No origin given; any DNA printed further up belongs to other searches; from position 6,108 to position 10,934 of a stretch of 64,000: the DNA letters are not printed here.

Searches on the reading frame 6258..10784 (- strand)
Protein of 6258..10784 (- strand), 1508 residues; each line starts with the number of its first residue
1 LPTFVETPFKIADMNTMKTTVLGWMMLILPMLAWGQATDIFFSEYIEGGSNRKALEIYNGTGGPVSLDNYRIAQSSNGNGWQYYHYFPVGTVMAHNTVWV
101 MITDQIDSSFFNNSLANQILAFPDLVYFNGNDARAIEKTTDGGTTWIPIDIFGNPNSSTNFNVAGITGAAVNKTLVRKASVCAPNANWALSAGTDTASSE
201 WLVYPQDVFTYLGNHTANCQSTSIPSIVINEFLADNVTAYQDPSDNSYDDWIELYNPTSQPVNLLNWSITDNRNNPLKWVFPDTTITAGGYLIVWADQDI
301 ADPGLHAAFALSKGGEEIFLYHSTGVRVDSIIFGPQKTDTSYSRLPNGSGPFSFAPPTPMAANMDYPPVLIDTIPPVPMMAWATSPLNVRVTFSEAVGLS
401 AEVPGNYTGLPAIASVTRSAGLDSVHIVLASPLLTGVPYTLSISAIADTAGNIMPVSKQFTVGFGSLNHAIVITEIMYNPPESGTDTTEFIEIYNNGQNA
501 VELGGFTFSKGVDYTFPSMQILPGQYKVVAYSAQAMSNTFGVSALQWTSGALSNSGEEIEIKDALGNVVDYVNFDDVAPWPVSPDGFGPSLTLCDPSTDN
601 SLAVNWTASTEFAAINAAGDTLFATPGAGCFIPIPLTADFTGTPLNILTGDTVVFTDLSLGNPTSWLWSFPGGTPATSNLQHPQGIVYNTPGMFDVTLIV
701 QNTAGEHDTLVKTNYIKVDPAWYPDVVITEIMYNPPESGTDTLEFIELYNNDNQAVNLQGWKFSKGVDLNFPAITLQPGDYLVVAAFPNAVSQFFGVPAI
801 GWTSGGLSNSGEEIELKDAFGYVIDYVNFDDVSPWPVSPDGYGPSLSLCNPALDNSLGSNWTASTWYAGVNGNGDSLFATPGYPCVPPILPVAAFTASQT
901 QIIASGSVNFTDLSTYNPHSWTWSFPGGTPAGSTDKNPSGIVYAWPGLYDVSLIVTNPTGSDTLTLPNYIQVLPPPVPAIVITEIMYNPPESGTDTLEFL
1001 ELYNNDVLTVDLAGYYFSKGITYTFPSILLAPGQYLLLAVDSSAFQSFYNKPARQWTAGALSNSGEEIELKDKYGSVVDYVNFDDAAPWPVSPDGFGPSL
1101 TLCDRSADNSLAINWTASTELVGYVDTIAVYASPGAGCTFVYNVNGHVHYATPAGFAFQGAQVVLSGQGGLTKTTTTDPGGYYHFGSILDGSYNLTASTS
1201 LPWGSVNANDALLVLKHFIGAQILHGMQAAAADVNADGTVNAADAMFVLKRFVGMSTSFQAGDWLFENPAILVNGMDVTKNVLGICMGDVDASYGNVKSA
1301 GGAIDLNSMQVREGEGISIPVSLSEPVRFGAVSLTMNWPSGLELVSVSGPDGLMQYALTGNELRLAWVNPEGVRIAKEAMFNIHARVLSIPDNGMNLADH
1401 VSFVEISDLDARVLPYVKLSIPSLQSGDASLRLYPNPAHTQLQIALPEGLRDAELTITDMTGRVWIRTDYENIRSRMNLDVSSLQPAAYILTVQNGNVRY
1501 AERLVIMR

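Call 36: search_protein_families(library=pfam, proteins=[window:6258-10784:-], max_evalue=0.000001)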
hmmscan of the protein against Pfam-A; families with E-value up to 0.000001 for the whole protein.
window:6258-10784:- (1508 aa): 5 families
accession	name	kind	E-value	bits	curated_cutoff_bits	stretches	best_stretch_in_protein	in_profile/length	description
PF00932.25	LTD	-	7.6e-84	277.7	34.3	5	724-828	6-106/109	Lamin Tail Domain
PF18911.6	PKD_4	-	7e-16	58.5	27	1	897-971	13-84/85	PKD domain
PF00801.26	PKD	-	4.4e-15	55.9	23.5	1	644-709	8-74/80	PKD domain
PF18962.6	Por_Secre_tail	-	1.3e-11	45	27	1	1433-1506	1-75/75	Secretion system C-terminal sorting domain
PF00404.24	Dockerin_1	-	1.7e-09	38.2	22.9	1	1204-1251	8-55/57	Dockerin type I domain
